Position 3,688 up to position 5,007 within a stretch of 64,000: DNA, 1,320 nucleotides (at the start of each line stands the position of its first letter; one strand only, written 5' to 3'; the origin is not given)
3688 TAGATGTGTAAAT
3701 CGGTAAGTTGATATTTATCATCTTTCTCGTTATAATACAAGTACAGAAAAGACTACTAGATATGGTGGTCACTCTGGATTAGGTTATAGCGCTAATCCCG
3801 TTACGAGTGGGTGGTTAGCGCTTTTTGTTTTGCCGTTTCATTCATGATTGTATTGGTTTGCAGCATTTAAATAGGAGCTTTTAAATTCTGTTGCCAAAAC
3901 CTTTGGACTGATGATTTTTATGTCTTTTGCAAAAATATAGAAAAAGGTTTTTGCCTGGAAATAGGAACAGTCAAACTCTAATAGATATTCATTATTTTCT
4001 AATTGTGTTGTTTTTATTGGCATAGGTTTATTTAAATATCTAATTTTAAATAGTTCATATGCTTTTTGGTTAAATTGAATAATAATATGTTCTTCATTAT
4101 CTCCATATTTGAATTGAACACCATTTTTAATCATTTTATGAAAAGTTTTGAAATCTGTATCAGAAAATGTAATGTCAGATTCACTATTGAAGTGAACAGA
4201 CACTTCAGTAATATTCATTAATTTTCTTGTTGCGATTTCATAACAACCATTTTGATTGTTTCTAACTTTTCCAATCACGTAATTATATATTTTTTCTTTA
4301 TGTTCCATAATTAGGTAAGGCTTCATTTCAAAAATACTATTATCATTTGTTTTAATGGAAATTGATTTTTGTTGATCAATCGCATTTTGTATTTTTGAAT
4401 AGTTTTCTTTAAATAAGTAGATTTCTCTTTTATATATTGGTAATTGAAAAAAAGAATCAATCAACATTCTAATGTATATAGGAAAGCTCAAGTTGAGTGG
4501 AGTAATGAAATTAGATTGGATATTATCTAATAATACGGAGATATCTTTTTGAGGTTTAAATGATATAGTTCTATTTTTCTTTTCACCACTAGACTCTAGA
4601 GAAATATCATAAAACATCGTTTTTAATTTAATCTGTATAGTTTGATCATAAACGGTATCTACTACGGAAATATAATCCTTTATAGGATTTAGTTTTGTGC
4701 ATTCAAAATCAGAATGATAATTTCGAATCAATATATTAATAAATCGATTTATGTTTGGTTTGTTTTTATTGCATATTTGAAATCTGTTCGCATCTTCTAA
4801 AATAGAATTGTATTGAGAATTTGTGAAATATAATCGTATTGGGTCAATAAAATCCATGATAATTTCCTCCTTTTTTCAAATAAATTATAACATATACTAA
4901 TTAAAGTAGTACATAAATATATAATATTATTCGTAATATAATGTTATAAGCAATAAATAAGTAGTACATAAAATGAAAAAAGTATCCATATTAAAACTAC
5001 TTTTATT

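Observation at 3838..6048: Unassigned divergent gene pair directly upstream of cas9: WYL/WCX-like protein plus a Gly/Ala-zipper membrane-type protein (candidate novel defense or CRISPR-accessory module)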

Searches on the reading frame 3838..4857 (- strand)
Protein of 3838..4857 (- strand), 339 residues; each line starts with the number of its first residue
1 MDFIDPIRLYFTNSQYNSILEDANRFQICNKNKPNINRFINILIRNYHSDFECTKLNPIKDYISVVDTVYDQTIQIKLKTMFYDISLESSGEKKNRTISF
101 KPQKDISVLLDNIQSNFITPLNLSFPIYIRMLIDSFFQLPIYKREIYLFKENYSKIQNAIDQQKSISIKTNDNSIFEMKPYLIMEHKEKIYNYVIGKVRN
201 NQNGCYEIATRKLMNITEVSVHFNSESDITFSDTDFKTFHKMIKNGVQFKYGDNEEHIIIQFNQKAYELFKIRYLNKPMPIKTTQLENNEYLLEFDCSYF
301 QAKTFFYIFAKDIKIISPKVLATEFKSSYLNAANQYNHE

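Call 3: search_protein_families(library=pfam, proteins=[window:3838-4857:-], max_evalue=1)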
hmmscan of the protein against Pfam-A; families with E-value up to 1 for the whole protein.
window:3838-4857:- (339 aa): 2 families
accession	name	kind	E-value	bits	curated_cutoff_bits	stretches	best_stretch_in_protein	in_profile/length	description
PF04772.17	Flu_B_M2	-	0.13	13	25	1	17-53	29-66/109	Influenza B matrix protein 2 (BM2)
PF06563.17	DUF1125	-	0.31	12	28.3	1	240-289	7-55/66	Protein of unknown function (DUF1125)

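Call 4: search_protein_families(library=ncbifam, proteins=[window:3838-4857:-], max_evalue=1)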
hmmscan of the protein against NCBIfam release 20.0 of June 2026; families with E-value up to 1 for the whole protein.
window:3838-4857:- (339 aa): 1 family
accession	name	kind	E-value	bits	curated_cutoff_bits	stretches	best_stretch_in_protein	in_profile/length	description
NF003392.1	PRK04542.1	equivalog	0.012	15.5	216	1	177-270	5-92/187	elongation factor P-like protein EfpL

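Call 5: search_protein_families(library=padloc, proteins=[window:3838-4857:-], max_evalue=1)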
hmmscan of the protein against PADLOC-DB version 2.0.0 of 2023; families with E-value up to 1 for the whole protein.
window:3838-4857:- (339 aa): 1 family
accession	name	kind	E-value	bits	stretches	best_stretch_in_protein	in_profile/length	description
PDLC01652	WYL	-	7.2e-09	34.2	1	149-330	16-159/162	"CAS-I,CAS-II,CAS-III,CAS-IV,CAS-V,CAS-VI; associated_signaling"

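Call 8: find_homologous_proteins(query=window:3838-4857:-)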
Query window:3838-4857:- (339 aa): 7 proteins with E <= 0.001 among 546 candidates.
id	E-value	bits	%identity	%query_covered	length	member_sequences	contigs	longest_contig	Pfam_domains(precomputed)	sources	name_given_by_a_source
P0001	1.5e-207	706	95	100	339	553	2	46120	-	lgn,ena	-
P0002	1.2e-131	457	89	69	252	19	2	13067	-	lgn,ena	-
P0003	2.7e-131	456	89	68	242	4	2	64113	-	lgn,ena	-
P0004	1.7e-113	397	89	61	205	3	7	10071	-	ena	-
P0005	3.3e-111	390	88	62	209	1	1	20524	-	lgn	-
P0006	4.2e-55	205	39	97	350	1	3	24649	-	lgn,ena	-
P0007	6.3e-53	198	40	97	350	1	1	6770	-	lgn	-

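Call 10: search_protein_families(library=pfam, proteins=[P0006], max_evalue=1)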
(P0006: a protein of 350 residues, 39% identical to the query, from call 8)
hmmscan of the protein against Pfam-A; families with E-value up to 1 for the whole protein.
P0006 (350 aa): 5 families
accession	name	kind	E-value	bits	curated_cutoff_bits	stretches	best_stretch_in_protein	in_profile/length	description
PF11166.13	DUF2951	-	0.064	13.9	26.7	1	78-132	23-75/98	Protein of unknown function (DUF2951)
PF25583.1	WCX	-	0.077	13.8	23.9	1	316-336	48-68/76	WCX domain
PF09691.15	T2SS_PulS_OutS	-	0.21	12.1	25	0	243-280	50-87/110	Type II secretion system pilotin lipoprotein (PulS_OutS)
PF03366.22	YEATS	-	0.23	11.9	22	0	42-80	13-49/80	YEATS family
PF08937.16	ThsB_TIR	-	0.31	11.9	21.2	0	74-117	2-40/100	Thoeris protein ThsB, TIR-like domain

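Call 11: find_encoding_contigs(protein=P0006, flank=10000, max_places=4)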
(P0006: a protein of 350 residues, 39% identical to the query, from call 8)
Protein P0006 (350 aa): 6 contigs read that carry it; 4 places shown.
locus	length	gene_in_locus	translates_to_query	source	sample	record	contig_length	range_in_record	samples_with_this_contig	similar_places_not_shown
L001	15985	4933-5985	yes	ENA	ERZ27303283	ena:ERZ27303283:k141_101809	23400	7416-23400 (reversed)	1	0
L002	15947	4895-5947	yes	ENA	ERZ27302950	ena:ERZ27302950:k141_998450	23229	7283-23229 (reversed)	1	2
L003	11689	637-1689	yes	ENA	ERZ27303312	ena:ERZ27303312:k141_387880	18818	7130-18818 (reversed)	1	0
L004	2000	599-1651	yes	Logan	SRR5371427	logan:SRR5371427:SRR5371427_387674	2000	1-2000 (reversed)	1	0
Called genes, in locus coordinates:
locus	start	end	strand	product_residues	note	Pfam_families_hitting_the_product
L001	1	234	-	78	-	?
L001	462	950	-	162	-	-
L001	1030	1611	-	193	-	-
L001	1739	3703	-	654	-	-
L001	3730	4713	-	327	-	-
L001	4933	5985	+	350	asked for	-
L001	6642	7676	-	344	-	-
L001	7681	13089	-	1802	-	-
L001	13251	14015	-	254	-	PF02463:SMC_N, PF13175:AAA_15 (faint), PF00005:ABC_tran, PF13304:AAA_21, PF13166:AAA_13 (weak)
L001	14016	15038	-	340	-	PF01032:FecCD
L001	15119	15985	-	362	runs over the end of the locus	PF01497:Peripla_BP_2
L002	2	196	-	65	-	?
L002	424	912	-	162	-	-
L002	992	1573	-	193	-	-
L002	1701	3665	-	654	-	-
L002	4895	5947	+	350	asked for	-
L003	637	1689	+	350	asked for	-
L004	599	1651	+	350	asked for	-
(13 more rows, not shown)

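Call 21: search_protein_families(library=pfam, proteins=[L001:1739-3703:-, L001:1030-1617:-, L001:462-950:-, L001:6642-7721:-, L001:7681-13089:-], max_evalue=0.1)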
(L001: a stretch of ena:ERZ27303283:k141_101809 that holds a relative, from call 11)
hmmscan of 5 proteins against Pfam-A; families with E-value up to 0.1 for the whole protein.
L001:1739-3703:- (654 aa): 0 families

L001:1030-1617:- (195 aa): 1 family
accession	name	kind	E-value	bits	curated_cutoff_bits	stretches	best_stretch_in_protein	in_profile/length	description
PF18876.6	AFF4_CHD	-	0.07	13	24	1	49-97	78-124/264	AFF4, C-terminal homology domain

L001:462-950:- (162 aa): 0 families

L001:6642-7721:- (359 aa): 0 families

L001:7681-13089:- (1802 aa): 4 families
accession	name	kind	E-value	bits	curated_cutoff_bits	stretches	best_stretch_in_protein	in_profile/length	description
PF13401.12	AAA_22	-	0.0012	19.6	27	1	1440-1551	4-104/130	AAA domain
PF16076.10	Acyltransf_C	-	0.04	14.3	26.5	0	467-499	25-55/74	Acyltransferase C-terminus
PF13191.12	AAA_16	-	0.056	14.4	32.6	0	1434-1539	16-142/167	AAA ATPase domain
PF14676.12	FANCI_S2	-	0.097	13.3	37.8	0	1122-1218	12-110/156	FANCI solenoid 2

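Call 22: search_protein_families(library=padloc, proteins=[L001:1739-3703:-, L001:1030-1617:-, L001:462-950:-, L001:6642-7721:-, L001:7681-13089:-, P0006], max_evalue=0.1)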
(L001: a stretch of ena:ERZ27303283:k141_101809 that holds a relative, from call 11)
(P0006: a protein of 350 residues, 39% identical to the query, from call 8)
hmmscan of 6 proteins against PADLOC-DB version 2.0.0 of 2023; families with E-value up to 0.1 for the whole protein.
L001:1739-3703:- (654 aa): 0 families

L001:1030-1617:- (195 aa): 1 family
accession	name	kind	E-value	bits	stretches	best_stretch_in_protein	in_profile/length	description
PDLC01609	Cas6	-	0.0091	14.8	1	9-78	56-120/137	"CAS-I,CAS-II,CAS-III,CAS-IV,CAS-V,CAS-VI; crRNAmaturation"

L001:462-950:- (162 aa): 1 family
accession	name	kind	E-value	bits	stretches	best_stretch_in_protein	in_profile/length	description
PDLC00686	Effector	-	0.021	12.4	1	53-110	18-74/209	2TM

L001:6642-7721:- (359 aa): 0 families

L001:7681-13089:- (1802 aa): 0 families

P0006 (350 aa): 1 family
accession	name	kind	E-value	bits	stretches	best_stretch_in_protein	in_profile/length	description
PDLC01652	WYL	-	8.2e-12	43.7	1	166-343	21-161/162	"CAS-I,CAS-II,CAS-III,CAS-IV,CAS-V,CAS-VI; associated_signaling"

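Call 28: search_protein_representatives(alignment_id=A2)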
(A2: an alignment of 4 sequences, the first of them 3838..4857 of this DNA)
Query: 4 sequences, 350 profile positions. Proteins with E-value up to 0.001 (for the whole library): 1263; up to 1e-10: 854; up to 1e-30: 62. The best 150 are listed.
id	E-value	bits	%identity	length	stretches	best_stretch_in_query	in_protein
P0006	5.5e-186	634.2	-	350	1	1-350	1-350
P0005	3.0e-97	342.4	-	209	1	143-349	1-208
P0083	1.5e-59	218.4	-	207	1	144-348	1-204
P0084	1.6e-47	178.9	-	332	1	17-347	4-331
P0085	5.1e-45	170.6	-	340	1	18-347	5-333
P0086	1.4e-43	165.9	-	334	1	18-347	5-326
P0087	2.7e-43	165.0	-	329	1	17-348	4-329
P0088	2.6e-42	161.7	-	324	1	17-350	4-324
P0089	5.2e-42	160.7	-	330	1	17-348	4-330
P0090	5.5e-40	154.1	-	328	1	17-347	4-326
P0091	2.1e-39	152.1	-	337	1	16-348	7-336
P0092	2.2e-38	148.8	-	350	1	17-348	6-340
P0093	4.5e-38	147.8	-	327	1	17-348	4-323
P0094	4.7e-38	147.7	-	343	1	16-347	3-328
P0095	4.9e-38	147.6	-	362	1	11-348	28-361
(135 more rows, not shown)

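Call 32: search_protein_families(library=pfam, alignment_id=A3, max_evalue=0.01)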
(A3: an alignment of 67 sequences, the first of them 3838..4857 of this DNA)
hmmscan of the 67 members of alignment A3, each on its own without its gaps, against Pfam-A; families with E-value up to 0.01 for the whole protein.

A. member 1, window:3838-4857:- (339 aa): 0 families

B. families by the number of members that match (of 67 scanned): 6 families
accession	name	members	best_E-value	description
PF13280.12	WYL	29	6.4e-07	WYL domain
PF25583.1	WCX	16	1.4e-05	WCX domain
PF23648.1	DUF7147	1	0.0011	Domain of unknown function (DUF7147)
PF22931.4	SAM_TNK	1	0.0032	SAM domain-like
PF24732.2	ParE_like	1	0.0083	ParE-like toxin domain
PF21983.2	NikA-like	1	0.0087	Mobilization protein NikA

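Call 33: search_solved_structures(query=A3, max_evalue=1, show_alignments=2)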
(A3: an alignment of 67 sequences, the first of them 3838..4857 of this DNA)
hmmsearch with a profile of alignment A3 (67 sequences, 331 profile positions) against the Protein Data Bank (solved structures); distinct sequences matched with E-value up to 1: 7.
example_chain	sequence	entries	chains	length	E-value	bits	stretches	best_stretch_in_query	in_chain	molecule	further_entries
6oaw_A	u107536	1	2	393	8.9e-31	110.7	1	7-329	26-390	WYL1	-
7p5x_AY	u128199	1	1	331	0.059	15.9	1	155-216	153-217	Transcriptional regulator-like protein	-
9fnd_X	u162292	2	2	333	0.06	15.9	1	155-216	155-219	Transcriptional regulator-like protein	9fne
7u02_B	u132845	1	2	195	0.21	14.1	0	157-230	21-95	WYL domain-containing protein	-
7tzv_A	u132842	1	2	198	0.22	14.1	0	157-230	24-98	WYL domain-containing protein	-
9cu3_B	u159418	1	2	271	0.59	12.6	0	157-229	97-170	WYL domain-containing protein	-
1s94_A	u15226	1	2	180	0.98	11.9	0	43-148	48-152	s-syntaxin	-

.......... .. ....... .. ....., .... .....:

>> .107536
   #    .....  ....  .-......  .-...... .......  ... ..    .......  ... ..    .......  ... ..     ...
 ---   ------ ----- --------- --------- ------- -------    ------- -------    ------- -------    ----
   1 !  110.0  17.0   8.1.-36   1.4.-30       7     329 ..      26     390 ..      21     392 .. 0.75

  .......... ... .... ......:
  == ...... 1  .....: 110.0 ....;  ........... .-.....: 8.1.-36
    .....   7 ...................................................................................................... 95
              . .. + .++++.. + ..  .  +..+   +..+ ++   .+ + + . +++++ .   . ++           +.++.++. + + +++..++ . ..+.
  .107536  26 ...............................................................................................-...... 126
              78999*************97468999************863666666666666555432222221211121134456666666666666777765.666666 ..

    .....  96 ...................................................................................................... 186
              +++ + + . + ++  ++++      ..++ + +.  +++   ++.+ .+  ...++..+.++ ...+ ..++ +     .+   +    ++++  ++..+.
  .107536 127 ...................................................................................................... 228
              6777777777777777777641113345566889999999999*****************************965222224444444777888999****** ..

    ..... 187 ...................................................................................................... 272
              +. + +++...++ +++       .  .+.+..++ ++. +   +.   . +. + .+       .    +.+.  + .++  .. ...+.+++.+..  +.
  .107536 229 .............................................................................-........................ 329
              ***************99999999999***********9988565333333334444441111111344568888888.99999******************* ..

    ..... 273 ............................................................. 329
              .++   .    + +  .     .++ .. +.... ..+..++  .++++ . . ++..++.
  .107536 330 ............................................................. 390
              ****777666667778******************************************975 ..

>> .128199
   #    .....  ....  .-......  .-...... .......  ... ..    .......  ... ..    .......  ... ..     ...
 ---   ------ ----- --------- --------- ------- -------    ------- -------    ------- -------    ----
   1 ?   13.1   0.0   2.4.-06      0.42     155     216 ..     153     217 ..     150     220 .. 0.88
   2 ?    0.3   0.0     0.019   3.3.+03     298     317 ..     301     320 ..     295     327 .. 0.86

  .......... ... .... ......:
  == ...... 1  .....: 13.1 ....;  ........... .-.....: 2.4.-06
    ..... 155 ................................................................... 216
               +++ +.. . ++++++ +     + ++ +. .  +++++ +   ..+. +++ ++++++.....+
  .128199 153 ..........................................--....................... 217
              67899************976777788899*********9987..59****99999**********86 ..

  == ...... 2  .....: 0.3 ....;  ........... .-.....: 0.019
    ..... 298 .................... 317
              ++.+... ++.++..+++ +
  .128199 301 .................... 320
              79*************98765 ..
